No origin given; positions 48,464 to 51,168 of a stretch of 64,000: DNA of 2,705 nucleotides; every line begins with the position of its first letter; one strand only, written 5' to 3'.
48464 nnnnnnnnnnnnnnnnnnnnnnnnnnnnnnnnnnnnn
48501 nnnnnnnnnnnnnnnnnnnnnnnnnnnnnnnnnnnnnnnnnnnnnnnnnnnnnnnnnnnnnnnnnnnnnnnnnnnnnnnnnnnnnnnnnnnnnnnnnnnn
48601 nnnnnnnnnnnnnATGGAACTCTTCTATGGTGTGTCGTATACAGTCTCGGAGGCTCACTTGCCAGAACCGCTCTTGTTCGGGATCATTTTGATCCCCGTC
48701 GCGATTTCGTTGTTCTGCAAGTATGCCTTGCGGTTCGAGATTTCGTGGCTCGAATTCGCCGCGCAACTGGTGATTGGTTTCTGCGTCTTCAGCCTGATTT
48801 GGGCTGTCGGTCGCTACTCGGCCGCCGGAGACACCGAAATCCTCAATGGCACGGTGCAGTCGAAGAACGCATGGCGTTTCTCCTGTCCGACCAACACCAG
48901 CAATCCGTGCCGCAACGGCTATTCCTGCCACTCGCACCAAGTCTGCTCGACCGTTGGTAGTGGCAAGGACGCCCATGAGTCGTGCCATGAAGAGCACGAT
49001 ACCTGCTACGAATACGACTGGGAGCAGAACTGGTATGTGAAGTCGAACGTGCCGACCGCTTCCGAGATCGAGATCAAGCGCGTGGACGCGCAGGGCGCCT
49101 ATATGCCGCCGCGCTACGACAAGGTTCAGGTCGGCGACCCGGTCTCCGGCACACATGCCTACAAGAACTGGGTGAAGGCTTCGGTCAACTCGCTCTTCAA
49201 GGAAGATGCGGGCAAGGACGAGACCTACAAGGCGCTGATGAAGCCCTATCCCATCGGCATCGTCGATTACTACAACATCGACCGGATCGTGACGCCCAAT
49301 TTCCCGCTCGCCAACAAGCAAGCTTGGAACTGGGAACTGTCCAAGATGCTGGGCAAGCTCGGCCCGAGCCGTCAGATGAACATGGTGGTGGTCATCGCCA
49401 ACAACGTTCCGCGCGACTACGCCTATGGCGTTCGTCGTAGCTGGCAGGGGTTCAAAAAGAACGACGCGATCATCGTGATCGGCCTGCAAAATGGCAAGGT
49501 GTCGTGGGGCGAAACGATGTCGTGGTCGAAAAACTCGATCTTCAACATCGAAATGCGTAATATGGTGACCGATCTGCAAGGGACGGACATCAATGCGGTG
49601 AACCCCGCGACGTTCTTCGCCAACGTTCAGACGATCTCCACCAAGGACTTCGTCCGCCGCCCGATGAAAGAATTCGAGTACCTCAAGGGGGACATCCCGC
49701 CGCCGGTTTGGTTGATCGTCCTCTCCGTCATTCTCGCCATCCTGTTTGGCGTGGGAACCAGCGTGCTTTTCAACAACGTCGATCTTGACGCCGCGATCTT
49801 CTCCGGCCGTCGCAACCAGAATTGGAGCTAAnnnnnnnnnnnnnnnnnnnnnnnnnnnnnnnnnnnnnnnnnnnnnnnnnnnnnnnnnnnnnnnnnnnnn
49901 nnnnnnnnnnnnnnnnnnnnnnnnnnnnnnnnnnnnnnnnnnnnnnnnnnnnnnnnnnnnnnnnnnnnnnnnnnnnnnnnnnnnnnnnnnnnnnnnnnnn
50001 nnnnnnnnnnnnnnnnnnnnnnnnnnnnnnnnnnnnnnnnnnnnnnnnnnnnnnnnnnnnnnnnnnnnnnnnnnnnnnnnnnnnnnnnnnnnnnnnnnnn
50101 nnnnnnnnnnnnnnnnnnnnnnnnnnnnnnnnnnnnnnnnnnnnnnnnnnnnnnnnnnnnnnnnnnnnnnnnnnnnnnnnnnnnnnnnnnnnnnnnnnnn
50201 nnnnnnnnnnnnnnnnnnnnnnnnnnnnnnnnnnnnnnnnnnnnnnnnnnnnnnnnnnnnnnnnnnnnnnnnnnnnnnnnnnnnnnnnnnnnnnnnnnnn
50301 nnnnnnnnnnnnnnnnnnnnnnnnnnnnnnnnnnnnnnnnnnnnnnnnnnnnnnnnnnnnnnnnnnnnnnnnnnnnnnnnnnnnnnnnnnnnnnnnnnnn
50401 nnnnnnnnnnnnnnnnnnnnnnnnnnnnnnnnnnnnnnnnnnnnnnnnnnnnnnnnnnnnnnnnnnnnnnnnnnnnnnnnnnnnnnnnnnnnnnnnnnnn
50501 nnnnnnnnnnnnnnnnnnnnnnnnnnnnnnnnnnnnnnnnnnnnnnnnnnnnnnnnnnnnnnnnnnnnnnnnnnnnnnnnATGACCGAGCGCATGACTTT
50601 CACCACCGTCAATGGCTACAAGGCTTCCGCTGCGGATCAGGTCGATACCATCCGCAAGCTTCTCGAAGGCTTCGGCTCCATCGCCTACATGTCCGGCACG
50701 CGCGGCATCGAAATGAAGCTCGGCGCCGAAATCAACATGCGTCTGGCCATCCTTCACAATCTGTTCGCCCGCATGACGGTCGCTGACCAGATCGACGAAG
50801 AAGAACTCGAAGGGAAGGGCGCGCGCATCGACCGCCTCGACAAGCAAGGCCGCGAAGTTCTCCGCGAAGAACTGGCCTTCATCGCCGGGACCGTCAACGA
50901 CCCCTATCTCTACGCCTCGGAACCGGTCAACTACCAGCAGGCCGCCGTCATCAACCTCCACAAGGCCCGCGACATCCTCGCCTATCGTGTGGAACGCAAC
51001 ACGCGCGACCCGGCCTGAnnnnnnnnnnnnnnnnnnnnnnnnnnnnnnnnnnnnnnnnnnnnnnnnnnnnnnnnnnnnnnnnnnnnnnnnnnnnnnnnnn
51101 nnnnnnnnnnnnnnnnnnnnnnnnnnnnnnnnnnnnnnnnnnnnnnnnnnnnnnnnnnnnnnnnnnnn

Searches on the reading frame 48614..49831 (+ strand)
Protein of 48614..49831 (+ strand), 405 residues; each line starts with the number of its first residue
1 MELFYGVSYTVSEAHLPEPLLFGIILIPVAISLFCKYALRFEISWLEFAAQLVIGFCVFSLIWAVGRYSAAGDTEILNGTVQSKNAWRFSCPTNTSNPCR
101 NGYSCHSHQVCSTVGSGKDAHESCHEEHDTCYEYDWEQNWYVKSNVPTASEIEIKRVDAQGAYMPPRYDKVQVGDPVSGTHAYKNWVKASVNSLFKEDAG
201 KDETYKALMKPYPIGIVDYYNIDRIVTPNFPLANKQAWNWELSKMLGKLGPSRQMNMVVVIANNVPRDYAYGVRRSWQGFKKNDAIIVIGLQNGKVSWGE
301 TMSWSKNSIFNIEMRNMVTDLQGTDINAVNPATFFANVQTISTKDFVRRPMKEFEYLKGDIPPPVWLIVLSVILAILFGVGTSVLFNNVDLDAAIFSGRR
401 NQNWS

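Call 7: search_protein_families(library=pfam, proteins=[window:48614-49831:+])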
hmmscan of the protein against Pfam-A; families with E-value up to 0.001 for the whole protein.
window:48614-49831:+ (405 aa): 0 families

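Call 17: find_related_loci(query=window:48614-49831:+, collection=viral_contigs, flank=10000)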
Query window:48614-49831:+ (405 aa) in viral_contigs; peptide patterns used: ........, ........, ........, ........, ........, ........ (x = any residue, [..] = any of these).
14 stretches matched a pattern; 8 encode a relative of the query (tblastn E <= 1e-3); 8 distinct loci.
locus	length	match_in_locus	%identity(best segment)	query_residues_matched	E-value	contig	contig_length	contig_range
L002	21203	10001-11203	52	14-399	9e-133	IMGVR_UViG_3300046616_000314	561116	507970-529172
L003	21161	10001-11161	36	20-401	4e-79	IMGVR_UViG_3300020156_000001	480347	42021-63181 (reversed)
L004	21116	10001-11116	38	21-391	2e-76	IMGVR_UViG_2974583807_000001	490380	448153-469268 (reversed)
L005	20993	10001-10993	33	42-392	1e-61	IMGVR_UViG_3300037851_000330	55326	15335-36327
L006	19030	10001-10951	34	42-362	8e-52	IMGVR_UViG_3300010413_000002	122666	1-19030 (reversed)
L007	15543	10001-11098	24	26-382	2e-19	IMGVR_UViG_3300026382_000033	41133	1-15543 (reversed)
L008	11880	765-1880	23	26-388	2e-19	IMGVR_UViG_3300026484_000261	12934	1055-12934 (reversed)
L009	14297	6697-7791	23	26-388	4e-12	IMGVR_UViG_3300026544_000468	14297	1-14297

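Call 20: find_homologous_proteins(query=window:48614-49831:+, max_evalue=1e-20)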
Query window:48614-49831:+ (405 aa): 83 proteins with E <= 1e-20 among 1979 candidates.
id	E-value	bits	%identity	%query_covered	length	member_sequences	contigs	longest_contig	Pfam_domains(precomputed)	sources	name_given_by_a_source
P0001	4.3e-282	953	100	100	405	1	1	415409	-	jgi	jgi:hypothetical protein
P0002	3.3e-205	700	77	95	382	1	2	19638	-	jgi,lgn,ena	-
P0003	9.4e-172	590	65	95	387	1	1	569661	-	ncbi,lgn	-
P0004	8.0e-168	577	65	89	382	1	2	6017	-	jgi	-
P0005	7.6e-167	573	64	94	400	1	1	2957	-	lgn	-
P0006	5.3e-160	551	59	94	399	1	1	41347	-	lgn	-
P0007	7.5e-160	550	59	94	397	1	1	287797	-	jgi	jgi:hypothetical protein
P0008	1.0e-158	547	61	92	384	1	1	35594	-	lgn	-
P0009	3.3e-152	525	61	92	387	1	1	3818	-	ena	-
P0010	1.7e-143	496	55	96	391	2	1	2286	-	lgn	-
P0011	1.9e-142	493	55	93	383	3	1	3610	-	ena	-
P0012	3.6e-142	492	54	96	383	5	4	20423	-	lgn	-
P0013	7.1e-142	491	55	92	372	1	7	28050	-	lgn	-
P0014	1.7e-136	473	56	92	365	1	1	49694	-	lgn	-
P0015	2.4e-135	470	55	94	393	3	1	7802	-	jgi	jgi:hypothetical protein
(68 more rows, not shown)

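Call 21: find_encoding_contigs(protein=P0002, flank=10000, max_places=3)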
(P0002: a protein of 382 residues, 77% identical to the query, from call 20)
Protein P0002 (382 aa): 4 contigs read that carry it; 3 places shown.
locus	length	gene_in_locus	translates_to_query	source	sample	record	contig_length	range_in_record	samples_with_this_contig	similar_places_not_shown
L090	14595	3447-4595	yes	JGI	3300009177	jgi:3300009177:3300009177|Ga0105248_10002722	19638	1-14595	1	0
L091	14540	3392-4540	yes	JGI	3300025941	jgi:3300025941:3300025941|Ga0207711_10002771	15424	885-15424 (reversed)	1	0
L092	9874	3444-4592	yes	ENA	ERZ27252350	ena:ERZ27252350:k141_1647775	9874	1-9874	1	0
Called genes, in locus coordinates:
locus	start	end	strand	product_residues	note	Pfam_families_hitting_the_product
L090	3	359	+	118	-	?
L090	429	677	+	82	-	-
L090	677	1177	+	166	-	-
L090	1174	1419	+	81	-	-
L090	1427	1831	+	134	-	PF00583:Acetyltransf_1 (weak), PF13508:Acetyltransf_7 (weak)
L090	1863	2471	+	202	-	PF00702:Hydrolase, PF12710:HAD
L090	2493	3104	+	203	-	PF13505:OMP_b-brl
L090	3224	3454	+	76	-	-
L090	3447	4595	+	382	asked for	-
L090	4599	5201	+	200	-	-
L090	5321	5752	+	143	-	-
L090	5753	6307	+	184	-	-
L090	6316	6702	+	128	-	-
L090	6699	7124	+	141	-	-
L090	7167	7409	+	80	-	-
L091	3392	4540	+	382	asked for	-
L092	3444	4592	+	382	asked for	-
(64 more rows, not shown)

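Call 22: find_encoding_contigs(protein=P0003, flank=10000, max_places=2)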
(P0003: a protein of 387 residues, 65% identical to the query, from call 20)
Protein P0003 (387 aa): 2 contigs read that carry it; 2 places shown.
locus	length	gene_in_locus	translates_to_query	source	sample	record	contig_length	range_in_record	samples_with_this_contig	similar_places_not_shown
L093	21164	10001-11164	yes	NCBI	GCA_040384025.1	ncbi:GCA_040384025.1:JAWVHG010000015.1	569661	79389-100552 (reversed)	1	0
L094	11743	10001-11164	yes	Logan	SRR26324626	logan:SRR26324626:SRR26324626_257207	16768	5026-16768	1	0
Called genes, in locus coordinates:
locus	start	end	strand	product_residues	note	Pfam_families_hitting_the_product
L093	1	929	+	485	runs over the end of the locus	PF00270:DEAD, PF04851:ResIII, PF00271:Helicase_C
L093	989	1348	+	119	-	-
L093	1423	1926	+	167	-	-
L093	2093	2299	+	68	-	-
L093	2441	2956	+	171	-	-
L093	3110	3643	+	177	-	-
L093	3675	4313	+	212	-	-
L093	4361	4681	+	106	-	-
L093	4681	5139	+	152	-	-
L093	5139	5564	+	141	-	-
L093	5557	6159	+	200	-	-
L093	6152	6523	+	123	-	-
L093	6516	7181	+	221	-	-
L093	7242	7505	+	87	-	-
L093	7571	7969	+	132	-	-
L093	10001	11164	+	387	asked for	-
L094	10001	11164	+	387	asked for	-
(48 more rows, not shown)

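Call 26: find_related_loci(query=window:48614-49831:+, collection=metagenome_contigs, flank=10000)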
Query window:48614-49831:+ (405 aa) in metagenome_contigs; peptide patterns used: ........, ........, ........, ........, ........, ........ (x = any residue, [..] = any of these).
77 stretches matched a pattern; 31 encode a relative of the query (tblastn E <= 1e-3); 30 distinct loci.
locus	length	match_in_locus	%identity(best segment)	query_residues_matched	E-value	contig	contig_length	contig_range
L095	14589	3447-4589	77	16-400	0e+0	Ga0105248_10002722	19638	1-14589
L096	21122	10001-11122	41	21-390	4e-88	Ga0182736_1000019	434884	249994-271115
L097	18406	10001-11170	37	21-402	4e-77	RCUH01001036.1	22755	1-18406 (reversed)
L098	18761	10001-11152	34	18-404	1e-76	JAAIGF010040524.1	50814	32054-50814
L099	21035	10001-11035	39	20-363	3e-73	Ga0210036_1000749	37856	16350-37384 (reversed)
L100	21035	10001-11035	39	20-363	6e-73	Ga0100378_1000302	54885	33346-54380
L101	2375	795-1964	35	13-391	7e-73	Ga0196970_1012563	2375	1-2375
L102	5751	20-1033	34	18-379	3e-66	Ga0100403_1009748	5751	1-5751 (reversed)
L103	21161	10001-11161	36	20-401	8e-79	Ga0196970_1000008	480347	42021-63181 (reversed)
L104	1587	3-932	35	73-400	9e-66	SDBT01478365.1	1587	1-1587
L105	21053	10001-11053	52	34-391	6e-124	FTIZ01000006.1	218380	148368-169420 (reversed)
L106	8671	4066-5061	36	46-390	3e-61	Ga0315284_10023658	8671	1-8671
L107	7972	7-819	37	109-391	3e-59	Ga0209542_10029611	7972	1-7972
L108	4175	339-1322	34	46-386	4e-59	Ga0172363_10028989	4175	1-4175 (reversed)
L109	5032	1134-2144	32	20-384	1e-57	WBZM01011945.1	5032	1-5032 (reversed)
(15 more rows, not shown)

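Call 39: find_related_loci(query=window:48614-49831:+, collection=genome_contigs, flank=10000)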
Query window:48614-49831:+ (405 aa) in genome_contigs; peptide patterns used: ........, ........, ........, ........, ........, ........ (x = any residue, [..] = any of these).
23 stretches matched a pattern, but none encodes a relative of the query by tblastn (E <= 1e-3).
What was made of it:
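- Tried and rejected: The genome_contigs scan found nothing (call 39).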

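Call 57: search_dna_similar(query=window:48614-49831:+, collection=phages, mode=protein, max_rows=12)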
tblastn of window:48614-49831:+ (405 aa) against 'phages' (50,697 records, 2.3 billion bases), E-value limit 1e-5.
Records with a match: 503; places in all: 503; records where one place covers at least 80% of the query: 480.
Best place of each record, by identity: <60% 503.
By first word of the organism name: Salmonella 166; Escherichia 62; Klebsiella 55; Erwinia 29; Aeromonas 26; Acinetobacter 23; Vibrio 22; Serratia 22; Dickeya 19; Prevotella 15; and 19 more.
By host as written in the record: - 50; Salmonella enterica 26; Klebsiella pneumoniae 24; Erwinia amylovora 21; Salmonella enterica subsp. enterica serovar Enteritidis PT1 21; Salmonella enterica subsp. enterica serovar Typhimurium 18; Escherichia coli 17; Prevotella sp. 15; and 153 more.
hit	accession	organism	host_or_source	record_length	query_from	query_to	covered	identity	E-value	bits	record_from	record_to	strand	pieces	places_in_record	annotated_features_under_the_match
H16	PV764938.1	Sinorhizobium phage Phosso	Sinohrizobium meliloti NRRL L-50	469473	7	400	97%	37.2%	2e-73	254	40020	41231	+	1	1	hypothetical protein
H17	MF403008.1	Agrobacterium phage Atu_ph07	Agrobacterium tumefaciens C58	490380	21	391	92%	38.0%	3e-72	251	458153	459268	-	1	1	hypothetical protein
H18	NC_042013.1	Agrobacterium phage Atu_ph07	Agrobacterium tumefaciens C58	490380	21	391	92%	38.0%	3e-72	251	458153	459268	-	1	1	hypothetical protein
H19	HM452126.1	Aeromonas phage phiAS5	Aeromonas salmonicida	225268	8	384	93%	34.5%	2e-56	206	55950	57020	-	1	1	hypothetical protein (x2)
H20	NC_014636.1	Aeromonas phage phiAS5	Aeromonas salmonicida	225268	8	384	93%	34.5%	2e-56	206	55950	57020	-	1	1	hypothetical protein | tRNA nucleotidyltransferase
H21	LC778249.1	Aeromonas phage phiWae14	urban sewage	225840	8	384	93%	34.5%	2e-56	206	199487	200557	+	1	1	hypothetical protein (x2)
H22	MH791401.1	Aeromonas phage AsFcp_2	Aeromonas salmonicida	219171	20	384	90%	35.6%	2e-59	214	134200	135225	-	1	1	hypothetical protein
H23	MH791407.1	Aeromonas phage AsFcp_4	Aeromonas salmonicida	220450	20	384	90%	35.6%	2e-59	214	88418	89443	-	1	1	hypothetical protein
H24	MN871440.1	Aeromonas phage AsFcp_1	Aeromonas salmonicida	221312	20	384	90%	35.6%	2e-59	214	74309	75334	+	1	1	record has no annotation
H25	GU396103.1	Aeromonas phage PX29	Aeromonas salmonicida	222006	20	384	90%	35.6%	2e-59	214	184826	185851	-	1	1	conserved hypothetical protein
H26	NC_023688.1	Aeromonas phage PX29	Aeromonas salmonicida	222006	20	384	90%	35.6%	2e-59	214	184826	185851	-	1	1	hypothetical protein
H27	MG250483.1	Aeromonas phage Ah1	Aeromonas hydrophila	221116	20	384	90%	35.1%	3e-59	213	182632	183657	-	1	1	hypothetical protein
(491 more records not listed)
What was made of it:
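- Its nearest cultured relatives are Phosso and Atu_ph07 (call 57).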

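Call 58: get_annotated_region(hit=H16, flank=20000)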
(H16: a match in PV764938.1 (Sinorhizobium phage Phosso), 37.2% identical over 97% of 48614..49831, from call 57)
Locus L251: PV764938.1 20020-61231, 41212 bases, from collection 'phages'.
description: Sinorhizobium phage Phosso, complete genome.
organism: Sinorhizobium phage Phosso (NCBI taxid 3435197)
taxonomy: Viruses
host: Sinohrizobium meliloti NRRL L-50; source: soil; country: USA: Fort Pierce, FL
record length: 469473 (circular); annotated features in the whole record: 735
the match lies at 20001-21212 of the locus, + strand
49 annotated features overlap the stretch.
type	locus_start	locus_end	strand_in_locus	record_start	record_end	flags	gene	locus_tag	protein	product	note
CDS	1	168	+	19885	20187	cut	-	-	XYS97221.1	hypothetical protein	59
tRNA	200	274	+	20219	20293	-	-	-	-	tRNA-Met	tRNA-Met(cat)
CDS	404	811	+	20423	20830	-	-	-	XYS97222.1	hypothetical protein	61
CDS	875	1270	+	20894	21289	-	-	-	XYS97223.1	endolysin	62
CDS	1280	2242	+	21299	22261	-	-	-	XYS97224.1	hypothetical protein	63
CDS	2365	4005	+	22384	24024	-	-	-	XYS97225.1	helicase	64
CDS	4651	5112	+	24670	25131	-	-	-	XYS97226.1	hypothetical protein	65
CDS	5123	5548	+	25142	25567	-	-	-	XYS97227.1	hypothetical protein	66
CDS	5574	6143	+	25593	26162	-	-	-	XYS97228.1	membrane protein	67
tRNA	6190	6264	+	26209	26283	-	-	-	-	tRNA-Gly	tRNA-Gly(tcc)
CDS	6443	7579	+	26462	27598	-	-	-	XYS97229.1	ornithine/lysine decarboxylase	69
CDS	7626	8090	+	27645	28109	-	-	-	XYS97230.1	hypothetical protein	70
CDS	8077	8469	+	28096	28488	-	-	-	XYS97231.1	hypothetical protein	71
CDS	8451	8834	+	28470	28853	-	-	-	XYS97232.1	hypothetical protein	72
CDS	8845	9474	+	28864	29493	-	-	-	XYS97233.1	hypothetical protein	73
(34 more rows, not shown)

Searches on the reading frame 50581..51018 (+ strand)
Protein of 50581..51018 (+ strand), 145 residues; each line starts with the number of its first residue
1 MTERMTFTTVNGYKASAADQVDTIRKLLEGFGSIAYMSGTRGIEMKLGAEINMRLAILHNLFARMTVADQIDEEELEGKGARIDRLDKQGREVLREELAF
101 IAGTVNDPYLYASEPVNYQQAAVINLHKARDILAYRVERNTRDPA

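Call 16: find_encoding_contigs(protein=window:50581-51018:+, flank=10000, max_places=10)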
Protein window:50581-51018:+ (145 aa): 1 contig read that carries it; 1 place shown.
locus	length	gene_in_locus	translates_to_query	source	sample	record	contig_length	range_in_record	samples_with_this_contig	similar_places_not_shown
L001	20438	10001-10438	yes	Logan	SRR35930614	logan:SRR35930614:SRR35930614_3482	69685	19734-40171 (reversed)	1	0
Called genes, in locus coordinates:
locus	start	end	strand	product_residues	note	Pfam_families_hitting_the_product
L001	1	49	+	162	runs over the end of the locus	-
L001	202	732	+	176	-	-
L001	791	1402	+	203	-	-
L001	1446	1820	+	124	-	-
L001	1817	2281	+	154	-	-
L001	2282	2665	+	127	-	-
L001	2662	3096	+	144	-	-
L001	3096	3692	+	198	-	-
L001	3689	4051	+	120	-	-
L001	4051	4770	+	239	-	-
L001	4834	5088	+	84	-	-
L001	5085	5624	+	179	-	-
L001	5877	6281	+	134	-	PF00583:Acetyltransf_1 (weak)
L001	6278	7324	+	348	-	-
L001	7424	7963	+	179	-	PF13505:OMP_b-brl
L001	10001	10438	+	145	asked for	-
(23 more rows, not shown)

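Call 64: search_protein_families(library=phrogs, max_evalue=0.01, proteins=[window:50581-51018:+])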
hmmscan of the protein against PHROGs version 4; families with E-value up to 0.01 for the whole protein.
window:50581-51018:+ (145 aa): 0 families
